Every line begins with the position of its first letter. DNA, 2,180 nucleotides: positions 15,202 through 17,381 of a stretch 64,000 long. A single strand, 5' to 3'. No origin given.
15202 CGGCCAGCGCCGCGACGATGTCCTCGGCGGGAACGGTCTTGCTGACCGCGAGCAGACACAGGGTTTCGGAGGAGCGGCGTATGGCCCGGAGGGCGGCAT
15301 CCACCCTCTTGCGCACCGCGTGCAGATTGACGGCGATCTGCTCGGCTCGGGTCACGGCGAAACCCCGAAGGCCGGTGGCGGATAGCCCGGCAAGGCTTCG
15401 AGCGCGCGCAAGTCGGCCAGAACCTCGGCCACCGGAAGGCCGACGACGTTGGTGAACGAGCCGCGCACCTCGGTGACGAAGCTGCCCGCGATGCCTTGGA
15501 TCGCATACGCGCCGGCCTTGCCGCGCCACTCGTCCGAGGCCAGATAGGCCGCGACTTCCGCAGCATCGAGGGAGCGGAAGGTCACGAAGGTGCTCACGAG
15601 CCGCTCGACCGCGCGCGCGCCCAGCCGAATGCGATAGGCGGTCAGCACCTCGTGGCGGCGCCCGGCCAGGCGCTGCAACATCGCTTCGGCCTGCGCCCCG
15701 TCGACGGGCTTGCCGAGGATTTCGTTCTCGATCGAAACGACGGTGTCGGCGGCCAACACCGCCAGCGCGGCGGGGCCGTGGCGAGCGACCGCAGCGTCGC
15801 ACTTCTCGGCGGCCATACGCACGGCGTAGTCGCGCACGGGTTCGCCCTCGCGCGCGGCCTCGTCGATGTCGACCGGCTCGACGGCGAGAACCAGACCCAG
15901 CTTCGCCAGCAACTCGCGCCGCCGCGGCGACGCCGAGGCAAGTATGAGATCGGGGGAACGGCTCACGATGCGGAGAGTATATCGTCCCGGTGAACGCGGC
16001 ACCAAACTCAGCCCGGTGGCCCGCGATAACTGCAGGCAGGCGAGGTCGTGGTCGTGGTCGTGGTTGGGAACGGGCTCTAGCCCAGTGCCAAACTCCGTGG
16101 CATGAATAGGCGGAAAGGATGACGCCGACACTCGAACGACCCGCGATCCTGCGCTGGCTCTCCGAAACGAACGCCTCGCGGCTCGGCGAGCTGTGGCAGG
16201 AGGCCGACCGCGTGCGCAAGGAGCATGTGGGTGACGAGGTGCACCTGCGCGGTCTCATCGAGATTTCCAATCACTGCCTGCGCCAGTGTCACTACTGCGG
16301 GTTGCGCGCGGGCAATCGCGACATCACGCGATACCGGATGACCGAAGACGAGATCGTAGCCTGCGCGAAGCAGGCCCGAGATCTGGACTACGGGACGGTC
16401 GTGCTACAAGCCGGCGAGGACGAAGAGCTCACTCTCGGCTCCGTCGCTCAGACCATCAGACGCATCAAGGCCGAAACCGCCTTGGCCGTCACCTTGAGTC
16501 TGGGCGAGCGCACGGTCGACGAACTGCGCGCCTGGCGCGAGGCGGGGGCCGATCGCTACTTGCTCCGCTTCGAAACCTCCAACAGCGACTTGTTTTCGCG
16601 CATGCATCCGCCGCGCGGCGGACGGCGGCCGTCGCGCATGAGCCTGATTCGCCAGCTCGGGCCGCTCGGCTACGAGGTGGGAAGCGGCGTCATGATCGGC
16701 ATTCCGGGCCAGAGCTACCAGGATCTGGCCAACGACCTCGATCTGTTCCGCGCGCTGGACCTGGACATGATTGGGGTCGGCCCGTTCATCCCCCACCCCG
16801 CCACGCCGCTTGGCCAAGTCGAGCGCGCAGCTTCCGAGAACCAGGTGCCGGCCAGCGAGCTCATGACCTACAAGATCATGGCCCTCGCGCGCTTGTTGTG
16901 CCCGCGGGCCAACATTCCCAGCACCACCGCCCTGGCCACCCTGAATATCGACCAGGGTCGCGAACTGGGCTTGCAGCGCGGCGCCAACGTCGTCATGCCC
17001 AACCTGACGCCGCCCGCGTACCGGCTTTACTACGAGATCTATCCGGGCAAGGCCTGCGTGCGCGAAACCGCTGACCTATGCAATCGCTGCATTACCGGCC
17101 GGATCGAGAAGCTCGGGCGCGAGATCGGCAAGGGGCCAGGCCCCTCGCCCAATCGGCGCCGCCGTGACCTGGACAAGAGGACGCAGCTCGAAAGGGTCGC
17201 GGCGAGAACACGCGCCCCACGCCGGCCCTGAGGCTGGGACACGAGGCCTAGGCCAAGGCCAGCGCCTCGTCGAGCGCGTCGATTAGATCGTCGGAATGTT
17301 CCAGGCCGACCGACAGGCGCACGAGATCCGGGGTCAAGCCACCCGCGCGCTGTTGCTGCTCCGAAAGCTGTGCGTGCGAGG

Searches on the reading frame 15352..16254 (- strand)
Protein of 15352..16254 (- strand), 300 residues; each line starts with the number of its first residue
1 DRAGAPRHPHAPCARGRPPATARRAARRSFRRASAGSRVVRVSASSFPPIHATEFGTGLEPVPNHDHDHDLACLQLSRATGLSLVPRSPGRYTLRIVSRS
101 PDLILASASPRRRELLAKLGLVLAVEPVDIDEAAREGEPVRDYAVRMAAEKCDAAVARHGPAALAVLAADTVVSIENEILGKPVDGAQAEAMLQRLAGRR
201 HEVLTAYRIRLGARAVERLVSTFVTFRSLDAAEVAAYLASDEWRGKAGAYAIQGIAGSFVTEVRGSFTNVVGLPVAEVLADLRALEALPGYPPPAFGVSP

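Call 32: search_protein_families(library=pfam, proteins=[window:15352-16254:-], max_evalue=0.01)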
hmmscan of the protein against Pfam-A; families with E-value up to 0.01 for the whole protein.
window:15352-16254:- (300 aa): 1 family
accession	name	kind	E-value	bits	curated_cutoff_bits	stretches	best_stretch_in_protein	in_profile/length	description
PF02545.19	Maf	-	1.3e-52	178.7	27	1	103-284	2-186/187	Maf-like protein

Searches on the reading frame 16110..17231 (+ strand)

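Call 32: search_protein_families(library=pfam, proteins=[window:16110-17231:+], max_evalue=0.01)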
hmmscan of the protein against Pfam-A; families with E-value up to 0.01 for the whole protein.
window:16110-17231:+ (373 aa): 1 family
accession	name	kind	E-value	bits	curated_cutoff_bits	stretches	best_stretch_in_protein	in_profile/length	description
PF04055.27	Radical_SAM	-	2.5e-14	54.2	29.5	1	50-212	1-165/166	Radical SAM superfamily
